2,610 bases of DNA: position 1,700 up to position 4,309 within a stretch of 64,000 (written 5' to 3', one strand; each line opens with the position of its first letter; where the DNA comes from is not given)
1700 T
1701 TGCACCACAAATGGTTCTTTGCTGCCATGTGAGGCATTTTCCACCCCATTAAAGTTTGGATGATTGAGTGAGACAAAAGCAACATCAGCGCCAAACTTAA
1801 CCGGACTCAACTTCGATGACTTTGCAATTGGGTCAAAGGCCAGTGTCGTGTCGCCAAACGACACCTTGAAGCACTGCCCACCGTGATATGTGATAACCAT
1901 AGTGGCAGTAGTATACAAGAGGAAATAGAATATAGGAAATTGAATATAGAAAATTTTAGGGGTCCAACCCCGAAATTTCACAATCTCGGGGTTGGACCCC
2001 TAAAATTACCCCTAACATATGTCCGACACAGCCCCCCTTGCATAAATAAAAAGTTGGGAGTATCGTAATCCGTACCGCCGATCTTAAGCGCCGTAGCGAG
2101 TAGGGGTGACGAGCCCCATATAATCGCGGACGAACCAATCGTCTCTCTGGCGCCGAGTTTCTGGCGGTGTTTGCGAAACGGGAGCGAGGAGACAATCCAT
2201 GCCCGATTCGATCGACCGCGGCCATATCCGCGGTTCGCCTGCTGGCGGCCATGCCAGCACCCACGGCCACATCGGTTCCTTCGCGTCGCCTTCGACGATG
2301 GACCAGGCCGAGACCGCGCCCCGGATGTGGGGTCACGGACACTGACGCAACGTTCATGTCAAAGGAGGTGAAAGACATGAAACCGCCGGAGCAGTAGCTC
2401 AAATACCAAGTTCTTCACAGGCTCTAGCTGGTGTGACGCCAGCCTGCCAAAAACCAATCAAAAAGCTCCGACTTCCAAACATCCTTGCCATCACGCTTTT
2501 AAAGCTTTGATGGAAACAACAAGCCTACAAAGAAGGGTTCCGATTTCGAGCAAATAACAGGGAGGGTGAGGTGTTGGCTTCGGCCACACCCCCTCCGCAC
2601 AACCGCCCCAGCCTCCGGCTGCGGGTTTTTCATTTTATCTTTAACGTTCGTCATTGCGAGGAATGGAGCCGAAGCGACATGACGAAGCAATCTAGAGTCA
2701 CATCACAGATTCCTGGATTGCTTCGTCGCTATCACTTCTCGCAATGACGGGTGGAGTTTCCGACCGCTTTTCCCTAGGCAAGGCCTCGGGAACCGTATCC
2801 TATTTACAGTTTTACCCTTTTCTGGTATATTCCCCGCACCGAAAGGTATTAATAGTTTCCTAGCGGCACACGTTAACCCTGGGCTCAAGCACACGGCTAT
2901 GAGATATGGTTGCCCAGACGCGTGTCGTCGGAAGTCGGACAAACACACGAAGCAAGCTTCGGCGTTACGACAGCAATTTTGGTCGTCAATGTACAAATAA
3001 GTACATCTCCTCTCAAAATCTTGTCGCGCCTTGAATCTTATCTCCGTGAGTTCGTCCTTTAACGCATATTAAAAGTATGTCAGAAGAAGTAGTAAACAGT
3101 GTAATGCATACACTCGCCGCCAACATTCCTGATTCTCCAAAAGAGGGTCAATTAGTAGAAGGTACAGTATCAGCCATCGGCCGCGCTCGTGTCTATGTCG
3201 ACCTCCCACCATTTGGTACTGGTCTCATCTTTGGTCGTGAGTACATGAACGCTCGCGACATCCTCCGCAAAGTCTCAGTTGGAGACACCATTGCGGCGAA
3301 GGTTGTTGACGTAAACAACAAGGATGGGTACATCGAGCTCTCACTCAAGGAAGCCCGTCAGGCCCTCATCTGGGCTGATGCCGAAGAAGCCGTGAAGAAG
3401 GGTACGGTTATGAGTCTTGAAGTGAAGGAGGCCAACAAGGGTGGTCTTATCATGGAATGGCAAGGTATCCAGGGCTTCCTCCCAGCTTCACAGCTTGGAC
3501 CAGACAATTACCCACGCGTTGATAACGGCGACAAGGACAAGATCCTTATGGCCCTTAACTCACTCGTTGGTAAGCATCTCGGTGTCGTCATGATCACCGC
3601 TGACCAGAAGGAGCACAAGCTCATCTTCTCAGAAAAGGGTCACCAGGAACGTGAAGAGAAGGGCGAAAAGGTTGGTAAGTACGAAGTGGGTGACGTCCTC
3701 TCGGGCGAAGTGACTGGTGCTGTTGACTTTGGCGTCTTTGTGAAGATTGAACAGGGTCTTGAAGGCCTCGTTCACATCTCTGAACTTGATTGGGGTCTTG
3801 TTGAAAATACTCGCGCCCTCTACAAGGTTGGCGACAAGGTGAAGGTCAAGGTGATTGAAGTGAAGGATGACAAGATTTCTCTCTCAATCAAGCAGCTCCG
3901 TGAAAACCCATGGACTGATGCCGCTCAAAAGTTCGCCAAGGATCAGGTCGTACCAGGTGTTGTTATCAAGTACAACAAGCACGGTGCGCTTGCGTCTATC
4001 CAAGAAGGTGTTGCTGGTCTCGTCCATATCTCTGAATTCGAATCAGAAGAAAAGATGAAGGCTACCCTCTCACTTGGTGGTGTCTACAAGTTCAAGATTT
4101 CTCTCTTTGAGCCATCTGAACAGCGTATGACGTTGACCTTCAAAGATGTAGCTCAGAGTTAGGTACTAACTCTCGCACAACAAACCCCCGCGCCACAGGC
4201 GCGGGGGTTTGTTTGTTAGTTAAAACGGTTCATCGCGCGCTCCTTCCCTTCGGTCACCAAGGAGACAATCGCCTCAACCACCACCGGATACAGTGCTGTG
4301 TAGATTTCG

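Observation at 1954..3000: One-kb ORF-free, GC-rich, highly structured segment between the MBL-hydrolase gene and rpsA: candidate large ncRNA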

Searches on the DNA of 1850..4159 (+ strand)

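Call 4: search_rna_families(source=window, start=1850, end=3150, threshold=evalue, max_evalue=10, show_alignments=4)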
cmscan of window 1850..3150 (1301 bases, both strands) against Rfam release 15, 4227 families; matches with E-value up to 10: 10.
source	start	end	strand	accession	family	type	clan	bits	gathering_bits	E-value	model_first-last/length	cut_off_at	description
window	1892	2007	+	RF04339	Plastid-psbJ-3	Cis-reg;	CL00152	29.2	61.7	0.023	1-125/125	no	Plastid-psbJ-3 3UTR RNA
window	1960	1999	-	RF04070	MIR6440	Gene; miRNA;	-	27.2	95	0.013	1-108/108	no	MIR6440 microRNA precursor family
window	1947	2012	-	RF03558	mir-629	Gene; miRNA;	-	26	72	0.13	1-83/83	no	mir-629 microRNA precursor family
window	1944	2018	-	RF01945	mir-1388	Gene; miRNA;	-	25.9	58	0.0092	1-93/93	no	mir-1388 microRNA precursor family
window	1951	2008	-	RF03480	mir-1284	Gene; miRNA;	-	22.3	80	0.35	1-92/92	no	mir-1284 microRNA precursor family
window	2641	2757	+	RF04210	MIR8643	Gene; miRNA;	-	21.6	135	0.18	1-150/150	no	MIR8643 microRNA precursor family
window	1955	2005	-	RF03749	MIR2617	Gene; miRNA;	-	20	46.5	2.6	1-86/86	no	MIR2617 microRNA precursor family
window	2961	3031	+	RF03188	mir-2843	Gene; miRNA;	-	16.1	93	5.7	1-77/77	no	mir-2843 microRNA precursor family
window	1879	2013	-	RF02593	NsiR8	Gene; sRNA;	-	15.8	61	5.5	1-172/172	no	Nitrogen stress-induced RNA 8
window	2202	2248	+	RF03163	c4-a1b1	Gene; antisense;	CL00128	12.6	46.7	4.7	1-53/53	no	a1, b1 targets of C4 antisense RNA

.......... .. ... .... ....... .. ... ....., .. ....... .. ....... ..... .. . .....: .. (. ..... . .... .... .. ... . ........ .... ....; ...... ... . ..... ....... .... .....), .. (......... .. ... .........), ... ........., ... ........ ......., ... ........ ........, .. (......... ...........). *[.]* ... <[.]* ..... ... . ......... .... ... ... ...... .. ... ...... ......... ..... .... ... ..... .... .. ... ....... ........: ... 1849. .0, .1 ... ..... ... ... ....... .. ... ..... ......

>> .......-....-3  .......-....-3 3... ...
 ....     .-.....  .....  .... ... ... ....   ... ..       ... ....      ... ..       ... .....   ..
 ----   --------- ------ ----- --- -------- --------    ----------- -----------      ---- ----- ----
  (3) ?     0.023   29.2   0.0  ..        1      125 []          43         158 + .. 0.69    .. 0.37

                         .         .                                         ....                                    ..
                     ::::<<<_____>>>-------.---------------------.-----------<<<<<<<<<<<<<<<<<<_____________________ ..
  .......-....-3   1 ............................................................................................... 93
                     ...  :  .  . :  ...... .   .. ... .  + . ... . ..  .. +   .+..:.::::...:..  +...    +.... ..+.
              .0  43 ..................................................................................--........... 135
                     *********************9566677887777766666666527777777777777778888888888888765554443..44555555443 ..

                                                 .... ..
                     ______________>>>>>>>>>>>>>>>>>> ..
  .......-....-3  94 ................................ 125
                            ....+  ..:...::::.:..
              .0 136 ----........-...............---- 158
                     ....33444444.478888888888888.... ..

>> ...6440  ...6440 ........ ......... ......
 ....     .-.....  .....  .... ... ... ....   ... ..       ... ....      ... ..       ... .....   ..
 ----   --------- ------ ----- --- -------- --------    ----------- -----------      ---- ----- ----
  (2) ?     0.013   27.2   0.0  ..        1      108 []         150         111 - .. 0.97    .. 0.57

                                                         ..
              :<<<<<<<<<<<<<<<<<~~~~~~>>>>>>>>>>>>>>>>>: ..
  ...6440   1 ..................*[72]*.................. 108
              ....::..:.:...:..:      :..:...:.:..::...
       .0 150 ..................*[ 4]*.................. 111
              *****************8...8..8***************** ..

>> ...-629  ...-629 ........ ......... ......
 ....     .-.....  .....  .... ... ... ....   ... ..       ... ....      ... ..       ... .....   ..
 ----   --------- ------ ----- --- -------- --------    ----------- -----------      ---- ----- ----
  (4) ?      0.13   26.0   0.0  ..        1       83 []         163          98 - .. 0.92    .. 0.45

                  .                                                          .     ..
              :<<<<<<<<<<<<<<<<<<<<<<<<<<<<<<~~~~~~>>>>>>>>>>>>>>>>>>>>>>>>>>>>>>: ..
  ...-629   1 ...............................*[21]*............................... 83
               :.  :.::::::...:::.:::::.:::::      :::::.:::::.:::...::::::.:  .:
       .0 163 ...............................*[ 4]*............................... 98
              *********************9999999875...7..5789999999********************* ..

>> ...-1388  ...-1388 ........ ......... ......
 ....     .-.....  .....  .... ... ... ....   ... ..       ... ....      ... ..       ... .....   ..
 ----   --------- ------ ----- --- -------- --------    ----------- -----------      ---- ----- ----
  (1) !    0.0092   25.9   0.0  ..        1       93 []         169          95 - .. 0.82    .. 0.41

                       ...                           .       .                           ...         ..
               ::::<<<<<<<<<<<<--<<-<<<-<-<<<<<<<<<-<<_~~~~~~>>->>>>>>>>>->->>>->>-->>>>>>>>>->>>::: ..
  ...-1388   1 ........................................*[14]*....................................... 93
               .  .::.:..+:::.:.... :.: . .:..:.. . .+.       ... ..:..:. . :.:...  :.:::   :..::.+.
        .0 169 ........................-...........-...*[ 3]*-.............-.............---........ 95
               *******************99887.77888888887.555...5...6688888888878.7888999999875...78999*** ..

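Call 17: search_dna_similar(query=window:1950-3076:+, collection=phages, mode=distant, max_evalue=0.01)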
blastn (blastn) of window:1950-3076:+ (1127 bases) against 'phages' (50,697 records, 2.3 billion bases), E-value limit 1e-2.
No match.

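Call 18: search_dna_similar(query=window:1950-3076:+, collection=plasmids, mode=distant, max_evalue=0.01)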
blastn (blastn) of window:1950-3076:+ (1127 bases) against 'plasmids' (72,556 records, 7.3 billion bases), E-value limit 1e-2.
Records with a match: 4; places in all: 4; records where one place covers at least 80% of the query: 0.
Best place of each record, by identity: 90-95% 2; 80-90% 2.
By first word of the organism name: Methylocystis 2; Methylosinus 2.
By predicted mobility (MOB-suite, as given by PLSDB): mobilizable 2; non-mobilizable 2.
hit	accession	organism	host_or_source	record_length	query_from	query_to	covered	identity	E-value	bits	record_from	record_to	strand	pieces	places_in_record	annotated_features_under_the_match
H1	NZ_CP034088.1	Methylocystis rosea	cell culture,groundwater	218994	759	801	4%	88.4%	2e-4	56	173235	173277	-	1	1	none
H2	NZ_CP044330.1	Methylocystis rosea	-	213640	759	801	4%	88.4%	2e-4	56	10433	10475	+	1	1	none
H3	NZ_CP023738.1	Methylosinus trichosporium OB3b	isolate,soil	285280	763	800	3%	92.1%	2e-3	53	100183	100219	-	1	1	none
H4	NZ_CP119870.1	Methylosinus trichosporium OB3b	Whole Organism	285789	763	800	3%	92.1%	2e-3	53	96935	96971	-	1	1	none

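Call 32: build_rna_model(alignment_id=A2)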
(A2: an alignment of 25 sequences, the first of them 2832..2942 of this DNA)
Model R1 built from alignment A2 (25 sequences, 166 columns); structure: RNAalifold consensus.
model positions 112; base pairs 15; branch points 0; effective number of sequences 2.27; information 0.59 bits per position. Calibrated on 0.2 Mb of random sequence (short: E-values are rough).
structure used (alignment columns):
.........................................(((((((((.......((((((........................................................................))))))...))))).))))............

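Call 33: search_with_rna_model(model_id=R1, sources=[window, L002, L003, L004, L005, L006, L007, L008, L009, L010, L011, L012, L013, L014, L015, L016, L017, L018, L019, L020, L021, L022, L023, L024, L025, L026, L027, L028, L029, L030, L031, L032, L033, L034, L035, L036, L037, L038, L039, L040, L041, L042, L043, L044, L045, L046, L047, L048, L049, L050, L051, L052, L053, L054, L055, L056, L057, L058, L059, L060, L061, L062, L063, L064, L065, L066, L067, L068, L069, L070, L071, L072, L073, L074, L075, L076, L077, L078, L079, L080, L081], max_evalue=1, make_alignment=true)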
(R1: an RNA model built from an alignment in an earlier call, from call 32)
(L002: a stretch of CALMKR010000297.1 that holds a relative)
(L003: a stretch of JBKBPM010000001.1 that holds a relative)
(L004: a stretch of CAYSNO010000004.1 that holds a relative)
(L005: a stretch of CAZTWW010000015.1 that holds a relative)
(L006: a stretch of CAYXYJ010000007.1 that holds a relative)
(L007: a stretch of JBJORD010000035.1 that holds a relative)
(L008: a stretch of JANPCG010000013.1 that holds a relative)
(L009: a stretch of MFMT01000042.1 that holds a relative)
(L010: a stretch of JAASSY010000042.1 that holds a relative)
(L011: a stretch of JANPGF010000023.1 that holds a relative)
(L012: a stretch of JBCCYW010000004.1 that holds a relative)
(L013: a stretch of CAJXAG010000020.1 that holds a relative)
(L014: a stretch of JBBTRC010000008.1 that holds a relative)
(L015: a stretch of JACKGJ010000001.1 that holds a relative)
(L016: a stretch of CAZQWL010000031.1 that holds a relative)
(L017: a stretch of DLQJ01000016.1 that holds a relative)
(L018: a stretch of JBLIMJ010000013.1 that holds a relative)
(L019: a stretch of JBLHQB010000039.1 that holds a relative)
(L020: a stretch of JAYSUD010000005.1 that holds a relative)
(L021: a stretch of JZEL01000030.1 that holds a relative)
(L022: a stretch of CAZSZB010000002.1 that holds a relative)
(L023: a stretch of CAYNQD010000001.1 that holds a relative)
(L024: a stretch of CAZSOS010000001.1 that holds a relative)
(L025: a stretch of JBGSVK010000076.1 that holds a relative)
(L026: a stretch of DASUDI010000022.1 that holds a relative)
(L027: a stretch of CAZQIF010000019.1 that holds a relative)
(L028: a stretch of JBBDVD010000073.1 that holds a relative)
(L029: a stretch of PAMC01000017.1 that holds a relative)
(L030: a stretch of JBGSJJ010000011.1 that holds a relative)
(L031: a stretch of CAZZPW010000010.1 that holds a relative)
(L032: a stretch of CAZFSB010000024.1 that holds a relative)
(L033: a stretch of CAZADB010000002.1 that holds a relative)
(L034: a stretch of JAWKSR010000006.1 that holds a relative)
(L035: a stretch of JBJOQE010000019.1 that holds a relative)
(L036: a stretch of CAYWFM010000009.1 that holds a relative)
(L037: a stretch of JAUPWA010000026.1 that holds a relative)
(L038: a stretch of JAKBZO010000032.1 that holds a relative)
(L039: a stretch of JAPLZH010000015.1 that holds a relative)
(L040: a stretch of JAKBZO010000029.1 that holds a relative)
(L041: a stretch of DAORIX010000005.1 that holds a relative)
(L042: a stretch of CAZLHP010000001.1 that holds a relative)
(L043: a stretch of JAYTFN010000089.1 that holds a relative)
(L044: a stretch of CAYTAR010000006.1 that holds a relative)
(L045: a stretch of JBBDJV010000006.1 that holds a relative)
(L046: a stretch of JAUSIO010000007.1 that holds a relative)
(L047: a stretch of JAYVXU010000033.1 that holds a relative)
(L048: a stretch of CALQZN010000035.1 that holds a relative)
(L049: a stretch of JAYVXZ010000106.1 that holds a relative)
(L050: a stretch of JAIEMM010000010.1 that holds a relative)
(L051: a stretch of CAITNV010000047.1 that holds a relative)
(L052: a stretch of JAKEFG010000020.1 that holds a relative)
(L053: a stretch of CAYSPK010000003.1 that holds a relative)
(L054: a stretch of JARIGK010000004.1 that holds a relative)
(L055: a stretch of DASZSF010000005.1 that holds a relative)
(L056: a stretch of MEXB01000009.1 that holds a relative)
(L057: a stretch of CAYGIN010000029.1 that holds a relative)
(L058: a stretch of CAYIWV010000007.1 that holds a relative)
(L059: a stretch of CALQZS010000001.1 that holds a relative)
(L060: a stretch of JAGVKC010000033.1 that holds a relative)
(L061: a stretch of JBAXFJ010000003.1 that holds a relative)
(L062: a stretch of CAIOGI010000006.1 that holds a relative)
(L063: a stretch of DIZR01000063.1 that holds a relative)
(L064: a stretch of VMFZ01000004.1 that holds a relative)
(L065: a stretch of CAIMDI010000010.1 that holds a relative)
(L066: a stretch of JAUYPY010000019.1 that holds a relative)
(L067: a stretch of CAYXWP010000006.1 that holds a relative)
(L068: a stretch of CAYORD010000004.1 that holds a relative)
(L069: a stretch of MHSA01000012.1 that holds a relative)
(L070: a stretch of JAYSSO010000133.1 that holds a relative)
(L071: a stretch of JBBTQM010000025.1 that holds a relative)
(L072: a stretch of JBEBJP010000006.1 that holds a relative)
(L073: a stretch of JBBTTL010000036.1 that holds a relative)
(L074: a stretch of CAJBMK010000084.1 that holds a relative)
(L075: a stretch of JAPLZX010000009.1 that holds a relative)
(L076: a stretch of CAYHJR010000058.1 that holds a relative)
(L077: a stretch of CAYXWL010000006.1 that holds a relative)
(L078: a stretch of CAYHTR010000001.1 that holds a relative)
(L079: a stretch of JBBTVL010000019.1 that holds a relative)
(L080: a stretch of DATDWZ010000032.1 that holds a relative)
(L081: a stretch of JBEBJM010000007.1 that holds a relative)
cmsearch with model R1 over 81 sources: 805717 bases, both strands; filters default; matches with E-value up to 1: 34.
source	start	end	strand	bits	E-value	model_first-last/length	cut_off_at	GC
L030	4834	4944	+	116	5.7e-27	1-112/112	no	0.5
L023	4835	4947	+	114.2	1.7e-26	1-112/112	no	0.42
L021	4847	4959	+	114.1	1.8e-26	1-112/112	no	0.45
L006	4876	4987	+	113.7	2.4e-26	1-112/112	no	0.51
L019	1078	1189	+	112.4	5.3e-26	1-112/112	no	0.52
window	2832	2942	+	111.1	1.1e-25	1-112/112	no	0.55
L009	4824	4965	+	111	1.2e-25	1-112/112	no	0.45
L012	4779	4890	+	109.8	2.5e-25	1-112/112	no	0.55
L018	4875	4986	+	109.5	3.1e-25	1-112/112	no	0.52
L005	4751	4862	+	109.1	3.9e-25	1-112/112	no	0.5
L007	171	283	+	106.9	1.4e-24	1-112/112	no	0.5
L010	74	187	+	105.1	4.3e-24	1-112/112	no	0.58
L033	4850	4961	+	104.1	7.8e-24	1-112/112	no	0.44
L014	4765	4919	+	103.6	1.1e-23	1-112/112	no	0.54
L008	4858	4991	+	103.3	1.3e-23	1-112/112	no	0.49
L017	4844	4955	+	103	1.6e-23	1-112/112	no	0.54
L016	4864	4993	+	101.8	3.1e-23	1-112/112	no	0.45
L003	4726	4863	+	101.5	3.8e-23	1-112/112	no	0.45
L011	4879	4990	+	101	5.2e-23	1-112/112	no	0.49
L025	2883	2993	+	99.2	1.5e-22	1-112/112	no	0.45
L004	4713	4848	+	98.4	2.5e-22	1-112/112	no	0.49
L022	4806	4944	+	97.6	4.2e-22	1-112/112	no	0.4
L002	626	761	+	97.2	5.2e-22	1-112/112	no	0.49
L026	4788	4898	+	92.7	8e-21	1-112/112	no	0.43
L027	4766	4877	+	89.7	5e-20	1-112/112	no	0.45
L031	4840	4970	+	82.1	5e-18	1-112/112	no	0.58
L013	4811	4997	+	80.9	9.9e-18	1-112/112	no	0.48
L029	245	361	+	68.5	1.9e-14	1-112/112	no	0.56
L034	4736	4866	+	66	8.5e-14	1-112/112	no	0.47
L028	2130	2286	+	62.3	8e-13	1-112/112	no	0.47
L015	4846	4956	+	54.2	1e-10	1-112/112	no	0.5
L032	853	1007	+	50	1.3e-09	1-112/112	no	0.5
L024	4849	4958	+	48.6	3.2e-09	1-112/112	no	0.52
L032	1044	1198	+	25.5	0.0038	1-112/112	no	0.46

Alignment A3: 34 matches aligned to the model, 249 columns, each read 5' to 3' on its own strand. Consensus structure (alignment columns), stored with it:
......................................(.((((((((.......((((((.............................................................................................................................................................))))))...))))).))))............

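Call 43: get_annotated_region(hit=H1, flank=1500)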
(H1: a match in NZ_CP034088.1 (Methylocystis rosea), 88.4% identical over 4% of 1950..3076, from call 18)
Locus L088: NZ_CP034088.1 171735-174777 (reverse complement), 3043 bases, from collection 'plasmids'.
description: Methylocystis rosea strain GW6 plasmid pGW6_2, complete sequence
organism: Methylocystis rosea (NCBI taxid 173366)
taxonomy: Bacteria; Pseudomonadota; Alphaproteobacteria; Hyphomicrobiales; Methylocystaceae; Methylocystis; Methylocystis rosea
host: -; source: cell culture,groundwater; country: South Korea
typing (MOB-suite, as given by PLSDB): mobilizable; relaxase MOBP
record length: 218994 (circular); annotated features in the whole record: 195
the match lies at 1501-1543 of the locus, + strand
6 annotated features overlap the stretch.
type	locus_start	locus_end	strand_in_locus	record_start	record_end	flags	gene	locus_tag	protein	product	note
CDS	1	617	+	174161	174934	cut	amoC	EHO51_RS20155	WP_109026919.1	bacterial ammonia monooxygenase, subunit AmoC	-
CDS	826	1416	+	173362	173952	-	-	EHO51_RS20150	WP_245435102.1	hypothetical protein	-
CDS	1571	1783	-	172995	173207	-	-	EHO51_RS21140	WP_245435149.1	hypothetical protein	-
CDS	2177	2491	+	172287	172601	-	-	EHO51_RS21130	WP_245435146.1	hypothetical protein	-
CDS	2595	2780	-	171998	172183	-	-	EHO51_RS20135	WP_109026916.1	hypothetical protein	-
CDS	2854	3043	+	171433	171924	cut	-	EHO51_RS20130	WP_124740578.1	hypothetical protein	-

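Call 79: build_rna_model(alignment_id=A6)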
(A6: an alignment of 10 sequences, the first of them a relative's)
Model R2 built from alignment A6 (10 sequences, 133 columns); structure: RNAalifold consensus.
model positions 94; base pairs 7; branch points 0; effective number of sequences 4.25; information 0.608 bits per position. Calibrated on 0.2 Mb of random sequence (short: E-values are rough).
structure used (alignment columns):
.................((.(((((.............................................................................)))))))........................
